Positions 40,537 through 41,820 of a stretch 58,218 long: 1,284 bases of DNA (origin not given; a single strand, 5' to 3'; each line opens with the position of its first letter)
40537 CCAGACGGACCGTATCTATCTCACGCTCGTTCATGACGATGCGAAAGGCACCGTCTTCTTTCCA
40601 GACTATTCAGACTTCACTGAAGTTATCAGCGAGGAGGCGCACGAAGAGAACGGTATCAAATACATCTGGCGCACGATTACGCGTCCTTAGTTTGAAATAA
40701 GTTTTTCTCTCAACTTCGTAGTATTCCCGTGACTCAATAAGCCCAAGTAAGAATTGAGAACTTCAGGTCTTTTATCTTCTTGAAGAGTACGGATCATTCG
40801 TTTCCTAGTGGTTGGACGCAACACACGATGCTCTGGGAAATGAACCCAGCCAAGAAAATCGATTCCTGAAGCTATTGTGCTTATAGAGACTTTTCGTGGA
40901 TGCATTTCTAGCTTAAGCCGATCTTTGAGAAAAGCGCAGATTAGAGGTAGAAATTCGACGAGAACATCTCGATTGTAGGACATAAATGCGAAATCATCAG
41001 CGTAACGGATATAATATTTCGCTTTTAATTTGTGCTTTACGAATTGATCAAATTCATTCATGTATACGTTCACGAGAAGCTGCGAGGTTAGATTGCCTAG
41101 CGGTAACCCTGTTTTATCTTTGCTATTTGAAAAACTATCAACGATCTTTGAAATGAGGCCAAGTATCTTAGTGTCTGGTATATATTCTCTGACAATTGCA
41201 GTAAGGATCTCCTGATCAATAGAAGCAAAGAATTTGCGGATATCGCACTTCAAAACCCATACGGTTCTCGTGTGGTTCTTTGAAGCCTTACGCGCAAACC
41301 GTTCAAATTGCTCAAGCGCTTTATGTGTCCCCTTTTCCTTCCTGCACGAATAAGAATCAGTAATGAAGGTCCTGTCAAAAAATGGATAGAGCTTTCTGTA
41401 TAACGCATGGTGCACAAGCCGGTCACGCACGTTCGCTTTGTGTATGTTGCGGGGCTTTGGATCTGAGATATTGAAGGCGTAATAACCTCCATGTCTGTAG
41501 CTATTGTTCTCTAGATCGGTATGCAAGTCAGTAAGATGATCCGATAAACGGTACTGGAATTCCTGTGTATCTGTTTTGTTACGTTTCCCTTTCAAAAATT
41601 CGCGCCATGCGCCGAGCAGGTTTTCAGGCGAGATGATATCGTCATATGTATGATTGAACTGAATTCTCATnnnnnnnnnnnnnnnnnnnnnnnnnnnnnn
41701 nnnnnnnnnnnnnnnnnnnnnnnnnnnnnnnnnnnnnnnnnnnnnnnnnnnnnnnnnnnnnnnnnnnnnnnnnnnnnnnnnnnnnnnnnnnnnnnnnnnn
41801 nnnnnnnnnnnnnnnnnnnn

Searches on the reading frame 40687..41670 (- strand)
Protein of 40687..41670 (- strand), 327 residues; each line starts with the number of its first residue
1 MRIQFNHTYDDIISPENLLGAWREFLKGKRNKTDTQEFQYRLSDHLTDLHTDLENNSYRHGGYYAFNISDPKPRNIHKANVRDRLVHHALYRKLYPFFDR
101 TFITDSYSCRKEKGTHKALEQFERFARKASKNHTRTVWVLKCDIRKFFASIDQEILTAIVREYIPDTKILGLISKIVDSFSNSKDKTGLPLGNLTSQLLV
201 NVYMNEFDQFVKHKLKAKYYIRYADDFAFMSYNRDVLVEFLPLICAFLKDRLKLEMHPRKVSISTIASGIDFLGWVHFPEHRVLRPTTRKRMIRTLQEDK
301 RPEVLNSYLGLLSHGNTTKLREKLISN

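Call 5: search_protein_families(library=pfam, proteins=[window:40687-41670:-], max_evalue=0.01)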
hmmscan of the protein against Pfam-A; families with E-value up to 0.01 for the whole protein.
window:40687-41670:- (327 aa): 1 family
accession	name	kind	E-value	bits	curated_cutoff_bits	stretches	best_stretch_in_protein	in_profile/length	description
PF00078.32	RVT_1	-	7.8e-24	85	29.6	1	72-275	8-203/205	Reverse transcriptase (RNA-dependent DNA polymerase)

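Call 10: search_solved_structures(query=window:40687-41670:-, max_evalue=0.001, show_alignments=1)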
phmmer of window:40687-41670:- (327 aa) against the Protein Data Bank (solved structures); distinct sequences matched with E-value up to 0.001: 17.
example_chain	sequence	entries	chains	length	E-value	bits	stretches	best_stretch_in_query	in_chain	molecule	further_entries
8ub7_A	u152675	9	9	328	1.7e-39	139.3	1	8-296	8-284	Reverse transcriptase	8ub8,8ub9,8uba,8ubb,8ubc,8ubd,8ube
6ar1_A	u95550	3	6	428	1e-15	61.2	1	34-297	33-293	GsI-IIC RT | Trt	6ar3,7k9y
5hhl_A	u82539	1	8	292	1.1e-15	61.2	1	9-279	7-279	Retron-type reverse transcriptase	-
7uim_D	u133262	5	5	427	2.3e-15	60.1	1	9-282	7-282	Group II intron reverse transcriptase/maturase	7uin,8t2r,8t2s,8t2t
5hhj_A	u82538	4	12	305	2.7e-14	56.5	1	53-277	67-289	Retron-type reverse transcriptase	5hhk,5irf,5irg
8bgj_A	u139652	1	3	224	5.6e-14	55.5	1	138-274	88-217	RNA-directed DNA polymerase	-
5g2x_C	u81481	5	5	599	3.8e-11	46.2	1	72-219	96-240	GROUP II INTRON-ENCODED PROTEIN LTRA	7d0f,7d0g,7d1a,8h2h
6me0_C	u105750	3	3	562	3.7e-10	42.9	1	77-288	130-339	Maturase reverse transcriptase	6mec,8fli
7kft_D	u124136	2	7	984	1.4e-06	31.2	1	51-285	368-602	Cas6-RT-Cas1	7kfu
9e8z_H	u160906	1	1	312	1.8e-06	30.8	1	130-237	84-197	Retron Ec83 reverse transcriptase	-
22et_A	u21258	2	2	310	2.7e-06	30.2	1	127-301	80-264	Retron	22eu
36ht_A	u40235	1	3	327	3e-06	30.1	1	129-297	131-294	Retron-Kva2 Reverse Transcriptase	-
23or_A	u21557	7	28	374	8.5e-05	25.3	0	140-233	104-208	Retron Eco8 reverse transcriptase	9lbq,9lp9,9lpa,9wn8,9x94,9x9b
9p4j_E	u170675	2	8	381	8.7e-05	25.3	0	140-233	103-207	Retron Eco8 reverse transcriptase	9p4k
9l7p_E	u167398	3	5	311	0.00011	25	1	130-296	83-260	Retron St85 family RNA-directed DNA polymerase | Retron I-A Ec78 reverse transcriptase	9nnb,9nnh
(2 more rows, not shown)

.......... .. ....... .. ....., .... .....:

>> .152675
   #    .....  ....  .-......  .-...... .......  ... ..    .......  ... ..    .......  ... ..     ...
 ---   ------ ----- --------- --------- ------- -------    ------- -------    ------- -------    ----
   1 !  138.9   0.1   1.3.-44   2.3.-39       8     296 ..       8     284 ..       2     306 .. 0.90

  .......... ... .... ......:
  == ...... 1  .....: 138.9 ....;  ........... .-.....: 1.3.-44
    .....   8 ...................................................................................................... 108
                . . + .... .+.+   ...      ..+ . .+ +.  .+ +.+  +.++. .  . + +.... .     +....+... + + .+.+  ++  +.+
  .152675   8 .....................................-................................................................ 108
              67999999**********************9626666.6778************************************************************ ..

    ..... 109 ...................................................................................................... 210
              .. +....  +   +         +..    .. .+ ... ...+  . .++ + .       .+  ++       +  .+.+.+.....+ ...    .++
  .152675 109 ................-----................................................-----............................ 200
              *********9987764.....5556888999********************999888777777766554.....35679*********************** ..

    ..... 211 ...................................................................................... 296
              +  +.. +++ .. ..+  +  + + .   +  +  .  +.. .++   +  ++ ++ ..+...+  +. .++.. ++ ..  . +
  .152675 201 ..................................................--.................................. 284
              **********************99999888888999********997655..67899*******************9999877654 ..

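Call 14: find_related_loci(query=window:40687-41670:-, collection=genome_contigs, flank=5000)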
Query window:40687-41670:- (327 aa) in genome_contigs; peptide patterns used: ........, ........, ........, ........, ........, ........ (x = any residue, [..] = any of these).
600 stretches matched a pattern (row limit reached: there are more); 590 encode a relative of the query (tblastn E <= 1e-3); the best 80 are kept; 80 distinct loci.
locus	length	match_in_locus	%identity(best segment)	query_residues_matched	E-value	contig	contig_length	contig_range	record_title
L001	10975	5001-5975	68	1-324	1e-153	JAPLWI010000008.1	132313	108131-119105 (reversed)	MAG: Candidatus Kaiserbacteria bacterium isolate LacPavin_0920_WC90_MAG_48_13 LacPavin_0920_WC90_scaffold_567696, whole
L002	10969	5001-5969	67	5-326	3e-149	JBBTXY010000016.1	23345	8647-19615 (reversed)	MAG: Patescibacteria group bacterium isolate H51-bin041_1 H51_bin041_1_000000000016, whole genome shotgun sequence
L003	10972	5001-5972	66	2-324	2e-148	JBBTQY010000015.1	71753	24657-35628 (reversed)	MAG: Patescibacteria group bacterium isolate H41-bin076_1 H41_bin076_1_000000000015, whole genome shotgun sequence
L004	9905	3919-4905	65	2-324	4e-148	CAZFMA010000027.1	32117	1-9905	MAG TPA_asm: uncultured Candidatus Saccharibacteria bacterium isolate binchicken_co203_568 genome assembly, contig: k141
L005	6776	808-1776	65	2-324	2e-146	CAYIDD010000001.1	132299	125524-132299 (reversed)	MAG TPA_asm: uncultured Candidatus Saccharibacteria bacterium isolate ERP119705_co18_166 genome assembly, contig: NODE_5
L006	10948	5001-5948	67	9-324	5e-146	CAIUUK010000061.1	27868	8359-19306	uncultured bacterium isolate VK3_bin-1048 genome assembly, contig: bin-1048:61/69, whole genome shotgun sequence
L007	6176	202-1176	64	1-324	3e-146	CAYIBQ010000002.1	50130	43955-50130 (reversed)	MAG TPA_asm: uncultured Candidatus Saccharibacteria bacterium isolate ERP119705_co1_646 genome assembly, contig: NODE_51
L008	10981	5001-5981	65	1-327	2e-145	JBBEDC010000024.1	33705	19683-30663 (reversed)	MAG: Candidatus Andersenbacteria bacterium isolate LejiaF_48_14 Lejia_F_1919_length_33705_cov_8, whole genome shotgun se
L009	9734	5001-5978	63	2-327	5e-145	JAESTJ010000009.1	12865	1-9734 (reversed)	MAG: Candidatus Paceibacterota bacterium isolate NORP311 CoAssembly_435165, whole genome shotgun sequence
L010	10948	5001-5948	65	9-324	8e-145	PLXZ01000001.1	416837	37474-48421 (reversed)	MAG: Candidatus Taylorbacteria bacterium isolate palsa_1337 73.20120700_P3D.324_contig_6219, whole genome shotgun sequen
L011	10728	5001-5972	65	2-324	2e-143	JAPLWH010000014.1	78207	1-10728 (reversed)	MAG: Candidatus Kaiserbacteria bacterium isolate LacPavin_0818_WC50_MAG_53_14 LacPavin_0818_WC50_scaffold_158292, whole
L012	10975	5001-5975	66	2-325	3e-143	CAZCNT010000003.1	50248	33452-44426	MAG TPA_asm: uncultured Gammaproteobacteria bacterium isolate SRP050083_co1_418 genome assembly, contig: NODE_175_length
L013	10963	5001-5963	66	5-324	3e-143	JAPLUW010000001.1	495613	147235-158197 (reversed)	MAG: Candidatus Adlerbacteria bacterium isolate LacPavin_0818_WC45_MAG_49_12 LacPavin_0818_WC45_scaffold_276048, whole g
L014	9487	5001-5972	65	1-324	5e-142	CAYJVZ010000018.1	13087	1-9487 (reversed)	MAG TPA_asm: uncultured Candidatus Saccharibacteria bacterium isolate ERP125453_co1_471 genome assembly, contig: NODE_51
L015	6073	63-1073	64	1-327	2e-141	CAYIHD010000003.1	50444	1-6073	MAG TPA_asm: uncultured Candidatus Saccharibacteria bacterium isolate ERP119705_co22_421 genome assembly, contig: NODE_4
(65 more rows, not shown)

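Call 25: search_protein_families(library=ncbifam, proteins=[window:40687-41670:-], max_evalue=0.01)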
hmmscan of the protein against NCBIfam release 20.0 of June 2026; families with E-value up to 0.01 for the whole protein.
window:40687-41670:- (327 aa): 9 families
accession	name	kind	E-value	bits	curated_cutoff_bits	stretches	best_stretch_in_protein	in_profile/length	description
TIGR04416.1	group_II_RT_mat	equivalog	9.3e-42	143.4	300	1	31-283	21-273/353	group II intron reverse transcriptase/maturase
NF041747.1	Drt3a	equivalog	2.2e-20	73.4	200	1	136-268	110-242/412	antiviral reverse transcriptase Drt3a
NF038233.2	retron_St85_RT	exception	4.8e-18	65.5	235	1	127-294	79-247/289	retron St85 family RNA-directed DNA polymerase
NF041746.1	Drt2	equivalog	4.5e-13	49.1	390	1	180-297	215-341/416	antiviral reverse transcriptase Drt2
NF042941.1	Retron_TIR_antiphage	equivalog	1.5e-07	30.6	600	1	129-236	84-189/464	TIR domain-containing anti-phage reverse transcriptase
NF041749.1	Drt4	equivalog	2.1e-06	27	450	1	181-267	187-270/489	antiviral reverse transcriptase Drt4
TIGR04499.1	abortive_AbiA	subfamily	0.00011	21.1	250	1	119-227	128-248/615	AbiA family abortive infection protein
NF041750.1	Drt5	equivalog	0.00014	20.9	550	1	115-260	105-247/484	antiviral reverse transcriptase Drt5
NF038237.1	retron_Ec67_fus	exception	0.0059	15.1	450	1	129-234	104-208/572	retron Ec67 family RNA-directed DNA polymerase/endonuclease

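Call 63: find_related_loci(query=window:40687-41670:-, collection=viral_contigs, flank=3000)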
Query window:40687-41670:- (327 aa) in viral_contigs; peptide patterns used: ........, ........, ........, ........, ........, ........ (x = any residue, [..] = any of these).
79 stretches matched a pattern; 70 encode a relative of the query (tblastn E <= 1e-3); 70 distinct loci.
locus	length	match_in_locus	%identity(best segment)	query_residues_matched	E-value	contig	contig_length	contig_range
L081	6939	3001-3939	59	6-320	2e-126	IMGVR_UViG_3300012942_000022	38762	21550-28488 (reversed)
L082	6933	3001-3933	58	9-320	3e-124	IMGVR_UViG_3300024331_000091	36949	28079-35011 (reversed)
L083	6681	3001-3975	56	1-324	5e-123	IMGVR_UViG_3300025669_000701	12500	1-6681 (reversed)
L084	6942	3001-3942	57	8-320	7e-122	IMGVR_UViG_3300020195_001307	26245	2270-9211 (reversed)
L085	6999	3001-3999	48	5-324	1e-94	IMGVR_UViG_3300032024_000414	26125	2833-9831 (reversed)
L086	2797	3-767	59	70-324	3e-97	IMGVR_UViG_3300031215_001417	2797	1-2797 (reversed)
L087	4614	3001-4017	46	1-324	2e-93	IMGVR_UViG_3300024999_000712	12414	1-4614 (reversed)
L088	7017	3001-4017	46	1-324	2e-93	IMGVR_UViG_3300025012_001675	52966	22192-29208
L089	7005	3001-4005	51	5-324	7e-104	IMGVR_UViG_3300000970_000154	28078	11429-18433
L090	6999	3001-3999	38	4-324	1e-59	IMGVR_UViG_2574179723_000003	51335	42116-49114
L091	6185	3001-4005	37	2-324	1e-58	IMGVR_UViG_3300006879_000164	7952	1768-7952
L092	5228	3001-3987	35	6-326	4e-57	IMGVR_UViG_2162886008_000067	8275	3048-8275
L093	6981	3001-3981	34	6-325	1e-54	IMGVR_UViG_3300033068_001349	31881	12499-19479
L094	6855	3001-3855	34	27-285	1e-48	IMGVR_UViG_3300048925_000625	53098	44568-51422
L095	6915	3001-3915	33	4-315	4e-45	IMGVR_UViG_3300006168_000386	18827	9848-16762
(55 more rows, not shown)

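Call 96: find_encoding_contigs(protein=window:40687-41670:-, flank=2500, max_places=10)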
Protein window:40687-41670:- (327 aa): 1 contig read that carries it; 1 place shown.
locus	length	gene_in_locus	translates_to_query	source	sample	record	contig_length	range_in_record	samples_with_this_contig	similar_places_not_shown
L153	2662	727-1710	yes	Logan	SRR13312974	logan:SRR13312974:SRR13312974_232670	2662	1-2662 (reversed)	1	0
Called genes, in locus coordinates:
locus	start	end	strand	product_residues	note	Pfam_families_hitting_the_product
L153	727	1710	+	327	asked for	PF00078:RVT_1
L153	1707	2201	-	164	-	PF00186:DHFR_1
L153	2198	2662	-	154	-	?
